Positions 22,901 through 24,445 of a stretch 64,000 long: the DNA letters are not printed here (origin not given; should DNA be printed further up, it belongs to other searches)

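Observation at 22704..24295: Low-GC cassette: CphA-like ATP-grasp ligase lacking the M domain, followed by a small protein with an acidic C-terminus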

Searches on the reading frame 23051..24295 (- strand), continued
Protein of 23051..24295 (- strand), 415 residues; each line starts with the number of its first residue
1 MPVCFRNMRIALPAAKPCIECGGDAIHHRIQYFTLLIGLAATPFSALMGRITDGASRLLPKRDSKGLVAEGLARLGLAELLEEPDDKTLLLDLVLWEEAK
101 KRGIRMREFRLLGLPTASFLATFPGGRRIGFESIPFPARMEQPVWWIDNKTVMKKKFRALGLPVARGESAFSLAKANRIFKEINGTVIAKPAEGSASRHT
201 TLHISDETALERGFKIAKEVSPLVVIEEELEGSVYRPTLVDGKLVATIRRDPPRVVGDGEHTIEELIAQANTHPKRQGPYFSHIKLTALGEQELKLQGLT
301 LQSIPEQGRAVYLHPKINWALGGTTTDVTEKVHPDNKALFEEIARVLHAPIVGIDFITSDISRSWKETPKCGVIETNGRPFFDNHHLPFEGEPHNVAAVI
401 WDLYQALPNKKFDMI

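Call 22: predict_structure(alignment_id=A1)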
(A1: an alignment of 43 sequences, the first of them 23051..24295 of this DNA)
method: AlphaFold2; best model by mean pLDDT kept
length: 415 residues; sequences in the alignment: 43
mean_pLDDT: 85.3   pTM: 0.85
mean pLDDT of the five models: 85.3, 84.9, 84.6, 84.2, 83.0
residues with pLDDT >= 90: 229; 70-90: 123; 50-70: 42; < 50: 21
segments of 3 or more residues with pLDDT < 50: 1-6, 319-322, 383-386, 410-415
pLDDT, mean of each block of 10 residues (from residue 1): 53 81 79 85 75 62 71 92 87 90 95 87 92 86 88 95 97 98 96 75 96 94 95 93 92 90 95 76 79 93 96 70 74 98 95 95 97 89 54 85 79 41
secondary structure, 60 per line:
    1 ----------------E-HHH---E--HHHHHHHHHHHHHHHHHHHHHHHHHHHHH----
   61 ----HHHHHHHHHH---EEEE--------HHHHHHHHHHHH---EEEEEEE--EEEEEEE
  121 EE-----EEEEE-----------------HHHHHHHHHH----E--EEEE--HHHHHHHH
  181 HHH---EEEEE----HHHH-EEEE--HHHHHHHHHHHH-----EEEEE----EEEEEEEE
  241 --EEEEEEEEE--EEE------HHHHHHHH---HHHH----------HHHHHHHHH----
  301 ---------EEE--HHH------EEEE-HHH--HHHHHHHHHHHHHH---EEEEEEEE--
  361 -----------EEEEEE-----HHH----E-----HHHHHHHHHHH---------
elements in order: H28-56 H65-74 E78-81 H90-101 E105-111 E114-122 E128-132 H150-159 E167-170 H173-183 E187-191 H196-199 E201-204 H207-218 E224-228 E233-240 E243-251 E254-256 H263-270 H274-277 H288-296 E310-312 E324-327 H334-347 E351-358 E372-377 H396-406
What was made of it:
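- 23048..24274 (-): Stand-alone CphA-G-type ATP-grasp ligase gene. It is 408 aa from the family-consistent ATG at 24274; the ORF is open back to 24295 (415 aa). NCBI locus tag VHD55_02960. AF2 model pLDDT 85.3, pTM 0.85 (call 22).
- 24212..24244 (-): Family-specific N-terminal CxxCG...H element (Cys18, Cys21, Gly22, His28 invariant), followed by a long helix (28-56). It replaces the CphA N domain. Metal binding is my inference, not shown. Secondary structure of the AF2 model (call 22).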

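Call 39: fold_search(model_id=the predicted structure, library=pdb)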
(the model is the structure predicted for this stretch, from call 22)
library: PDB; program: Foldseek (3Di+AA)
matches with E <= 10: 671; with E <= 0.001: 394
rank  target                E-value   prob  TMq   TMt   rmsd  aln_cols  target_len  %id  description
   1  7ta5                  2.4e-25  1.00  0.57  0.42   4.9       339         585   30  Crystal structure of cyanophycin synthetase 2 from Gloeothece citriformis (released 2022-03-02)
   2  7wae_C                1.2e-23  1.00  0.62  0.37   4.0       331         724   26  Trichodesmium erythraeum cyanophycin synthetase 1 (TeCphA1) with ATPgammaS, 4x(beta-Asp-Arg), and aspartate (released 2022-09-07)
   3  7wae_A                4.2e-23  1.00  0.63  0.31   4.0       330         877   26  Trichodesmium erythraeum cyanophycin synthetase 1 (TeCphA1) with ATPgammaS, 4x(beta-Asp-Arg), and aspartate (released 2022-09-07)
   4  7wac_A                3.3e-22  1.00  0.58  0.35   5.0       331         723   26  Trichodesmium erythraeum cyanophycin synthetase 1 (TeCphA1) (released 2022-09-07)
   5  8fxi_C                1.1e-21  1.00  0.58  0.40   4.6       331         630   32  Cryo-EM structure of Stanieria sp. CphA2 in complex with ADPCP and 4x(beta-Asp-Arg) (released 2023-06-14)
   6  3ln6                  7.6e-21  1.00  0.63  0.37   4.0       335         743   23  Crystal structure of a bifunctional glutathione synthetase from Streptococcus agalactiae (released 2011-04-13)
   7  7lgn_A                9.1e-21  1.00  0.57  0.35   5.7       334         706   30  Cyanophycin synthetase 1 from T. morbirosei (released 2021-08-18)
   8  3ln7_A                2.2e-20  1.00  0.53  0.32   6.9       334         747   24  Crystal structure of a bifunctional glutathione synthetase from Pasteurella multocida (released 2011-04-13)
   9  7txv_A                2.6e-20  1.00  0.62  0.31   3.8       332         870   28  Cyanophycin synthetase 1 from Synechocystis sp. UTEX2470 E82Q with ATP and 16x(Asp-Arg) (released 2022-06-01)
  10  7lgn_B                3.3e-20  1.00  0.64  0.33   3.6       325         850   28  Cyanophycin synthetase 1 from T. morbirosei (released 2021-08-18)
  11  7lgj_A                1.1e-19  1.00  0.60  0.31   4.1       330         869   29  Cyanophycin synthetase 1 from Synechocystis sp. UTEX2470 with ADPCP and 8x(Asp-Arg)-NH2 (released 2021-08-18)
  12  3ln7_B                1.7e-19  1.00  0.55  0.33   6.6       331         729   25  Crystal structure of a bifunctional glutathione synthetase from Pasteurella multocida (released 2011-04-13)
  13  7lgq_A                1.9e-19  1.00  0.60  0.30   4.4       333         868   27  Cyanophycin synthetase 1 from Synechocystis sp. UTEX2470 with ATP and 8x(Asp-Arg)-Asn (released 2021-08-18)
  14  7lg5_A                1.9e-19  1.00  0.60  0.30   4.0       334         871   27  Synechocystis sp. UTEX2470 Cyanophycin synthetase 1 with ATP (released 2021-08-18)
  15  8fxi_B                2.5e-19  1.00  0.58  0.41   4.6       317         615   32  Cryo-EM structure of Stanieria sp. CphA2 in complex with ADPCP and 4x(beta-Asp-Arg) (released 2023-06-14)
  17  8fxh_A                3.5e-18  1.00  0.50  0.34   9.3       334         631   30  Cryo-EM structure of Stanieria sp. CphA2 (released 2023-06-14)
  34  5zct_A                6.3e-08  1.00  0.39  0.53   3.8       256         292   13  The crystal structure of the poly-alpha-L-glutamate peptides synthetase RimK at 2.05 angstrom resolution. (released 2018-07-25)
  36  5zct_C                1.1e-07  1.00  0.38  0.54   3.8       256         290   13  The crystal structure of the poly-alpha-L-glutamate peptides synthetase RimK at 2.05 angstrom resolution. (released 2018-07-25)
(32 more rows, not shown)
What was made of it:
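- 23081..24073 (-): ATP-grasp body (residues ~75-405), equivalent to the G domain of cyanophycin synthetase. Catalytic Arg236, Arg250, Asn318 and Mg ligands Asp355/Glu375 are kept. Foldseek: 7ta5 2.4e-25, about 330 aligned columns (call 39).
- On RimK family alpha-L-glutamate ligase (TIGR00768): Foldseek to RimK 5zct gives 6e-8, TM 0.39 (call 39).
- On D-Ala-D-Ala ligase: Foldseek to DdlB about 2e-8 (call 39).
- On ATP-grasp superfamily: AF2 model pLDDT 85, with 394 PDB matches at E<=1e-3; the top 50 listed are all ATP-grasp enzymes (calls 22, 39).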

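Call 42: search_solved_structures(query=window:23051-24295:-, max_evalue=1e-30, show_alignments=5)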
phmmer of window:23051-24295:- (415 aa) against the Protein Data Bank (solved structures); distinct sequences matched with E-value up to 1e-30: 7.
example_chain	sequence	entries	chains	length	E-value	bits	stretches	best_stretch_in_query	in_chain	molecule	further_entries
8fxh_A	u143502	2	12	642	3.1e-41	145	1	151-404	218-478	RimK domain-containing protein ATP-grasp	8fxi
7lgn_A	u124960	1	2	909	1.5e-40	142.7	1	151-403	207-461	Cyanophycin synthase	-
7lgm_A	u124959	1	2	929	3.6e-39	138.1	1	149-403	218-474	Cyanophycin synthase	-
7ta5_A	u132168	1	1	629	1e-36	130.1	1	159-402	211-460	Glutathione synthase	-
7txv_A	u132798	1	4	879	1.5e-35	126.2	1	157-403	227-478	Cyanophycin synthase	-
7lg5_A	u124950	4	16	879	1.5e-35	126.2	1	157-403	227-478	Cyanophycin synthase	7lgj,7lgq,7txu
7wac_A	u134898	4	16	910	3.1e-33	118.6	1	153-404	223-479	Cyanophycin synthase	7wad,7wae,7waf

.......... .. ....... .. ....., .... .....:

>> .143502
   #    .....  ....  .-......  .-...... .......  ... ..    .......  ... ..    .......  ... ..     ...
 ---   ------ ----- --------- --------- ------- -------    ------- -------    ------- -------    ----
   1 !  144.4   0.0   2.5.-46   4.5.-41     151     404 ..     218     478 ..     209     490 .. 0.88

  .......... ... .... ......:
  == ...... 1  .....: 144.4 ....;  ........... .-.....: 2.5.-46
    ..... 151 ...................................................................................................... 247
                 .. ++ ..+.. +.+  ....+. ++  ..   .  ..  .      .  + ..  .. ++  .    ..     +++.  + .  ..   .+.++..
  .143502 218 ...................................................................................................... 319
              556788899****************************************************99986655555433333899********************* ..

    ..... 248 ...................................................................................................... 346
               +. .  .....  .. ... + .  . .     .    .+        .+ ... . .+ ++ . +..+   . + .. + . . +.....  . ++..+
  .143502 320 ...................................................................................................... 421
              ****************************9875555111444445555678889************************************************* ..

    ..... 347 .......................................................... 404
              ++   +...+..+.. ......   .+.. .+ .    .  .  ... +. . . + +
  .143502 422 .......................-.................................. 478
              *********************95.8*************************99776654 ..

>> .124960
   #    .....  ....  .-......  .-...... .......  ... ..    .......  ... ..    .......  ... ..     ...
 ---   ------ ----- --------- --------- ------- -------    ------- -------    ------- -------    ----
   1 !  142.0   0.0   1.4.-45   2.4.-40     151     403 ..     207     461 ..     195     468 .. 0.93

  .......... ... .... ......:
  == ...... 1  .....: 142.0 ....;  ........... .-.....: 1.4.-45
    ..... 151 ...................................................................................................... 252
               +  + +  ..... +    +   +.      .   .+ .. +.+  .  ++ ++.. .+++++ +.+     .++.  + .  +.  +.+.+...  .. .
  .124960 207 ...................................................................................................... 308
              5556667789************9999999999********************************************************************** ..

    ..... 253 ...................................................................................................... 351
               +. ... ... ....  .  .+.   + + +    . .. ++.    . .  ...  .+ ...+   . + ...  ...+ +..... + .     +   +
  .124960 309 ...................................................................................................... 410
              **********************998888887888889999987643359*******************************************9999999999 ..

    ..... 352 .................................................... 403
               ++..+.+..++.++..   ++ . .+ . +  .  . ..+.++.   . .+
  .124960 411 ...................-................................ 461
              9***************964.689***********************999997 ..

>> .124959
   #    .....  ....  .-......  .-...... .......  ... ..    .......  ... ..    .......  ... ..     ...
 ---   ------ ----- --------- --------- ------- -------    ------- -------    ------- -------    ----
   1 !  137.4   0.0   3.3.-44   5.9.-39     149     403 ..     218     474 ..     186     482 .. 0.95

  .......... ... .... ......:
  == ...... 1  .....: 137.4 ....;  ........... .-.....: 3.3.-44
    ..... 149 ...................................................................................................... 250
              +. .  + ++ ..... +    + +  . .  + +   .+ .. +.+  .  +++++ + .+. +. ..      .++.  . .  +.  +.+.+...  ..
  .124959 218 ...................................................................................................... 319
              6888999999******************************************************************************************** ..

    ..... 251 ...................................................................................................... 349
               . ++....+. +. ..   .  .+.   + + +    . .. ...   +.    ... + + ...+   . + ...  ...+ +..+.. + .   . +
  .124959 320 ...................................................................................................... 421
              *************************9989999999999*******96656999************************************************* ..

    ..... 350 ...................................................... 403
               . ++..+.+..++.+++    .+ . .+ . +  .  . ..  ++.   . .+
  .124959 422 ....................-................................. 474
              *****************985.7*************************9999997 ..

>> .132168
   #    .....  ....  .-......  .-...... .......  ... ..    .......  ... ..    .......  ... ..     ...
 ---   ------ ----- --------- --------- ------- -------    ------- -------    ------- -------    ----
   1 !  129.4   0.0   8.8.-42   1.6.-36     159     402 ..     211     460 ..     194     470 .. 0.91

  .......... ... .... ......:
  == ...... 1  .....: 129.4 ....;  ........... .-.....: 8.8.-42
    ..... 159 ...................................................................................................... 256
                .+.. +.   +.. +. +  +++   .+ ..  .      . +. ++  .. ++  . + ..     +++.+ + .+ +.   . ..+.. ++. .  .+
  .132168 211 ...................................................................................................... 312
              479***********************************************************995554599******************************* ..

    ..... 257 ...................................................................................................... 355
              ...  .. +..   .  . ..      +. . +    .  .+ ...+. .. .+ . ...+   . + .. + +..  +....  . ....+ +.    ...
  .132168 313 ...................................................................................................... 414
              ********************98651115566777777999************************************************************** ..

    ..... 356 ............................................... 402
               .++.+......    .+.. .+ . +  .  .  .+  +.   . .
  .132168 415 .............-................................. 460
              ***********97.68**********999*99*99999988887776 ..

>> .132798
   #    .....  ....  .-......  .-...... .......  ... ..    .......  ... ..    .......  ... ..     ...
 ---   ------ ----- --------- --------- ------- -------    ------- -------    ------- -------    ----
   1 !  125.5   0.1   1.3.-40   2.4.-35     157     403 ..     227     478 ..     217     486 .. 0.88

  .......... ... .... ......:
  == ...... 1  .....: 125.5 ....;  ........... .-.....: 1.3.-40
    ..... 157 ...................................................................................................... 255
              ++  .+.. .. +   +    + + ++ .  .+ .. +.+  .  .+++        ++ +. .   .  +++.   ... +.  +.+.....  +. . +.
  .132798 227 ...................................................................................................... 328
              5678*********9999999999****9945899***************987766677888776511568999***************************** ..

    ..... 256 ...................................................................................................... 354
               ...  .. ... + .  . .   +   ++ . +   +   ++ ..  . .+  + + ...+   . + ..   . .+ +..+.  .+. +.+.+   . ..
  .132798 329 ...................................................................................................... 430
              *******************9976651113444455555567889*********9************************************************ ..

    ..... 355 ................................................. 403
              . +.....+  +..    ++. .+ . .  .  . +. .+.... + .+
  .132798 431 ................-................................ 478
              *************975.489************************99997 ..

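Call 49: search_protein_families(library=phrogs, proteins=[window:23051-24295:-], max_evalue=0.1)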
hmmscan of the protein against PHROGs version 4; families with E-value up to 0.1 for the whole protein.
window:23051-24295:- (415 aa): 0 families

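Call 78: search_protein_families(library=padloc, proteins=[window:23051-24295:-], max_evalue=0.1)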
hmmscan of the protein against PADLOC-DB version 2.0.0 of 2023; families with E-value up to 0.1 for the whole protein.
window:23051-24295:- (415 aa): 0 families
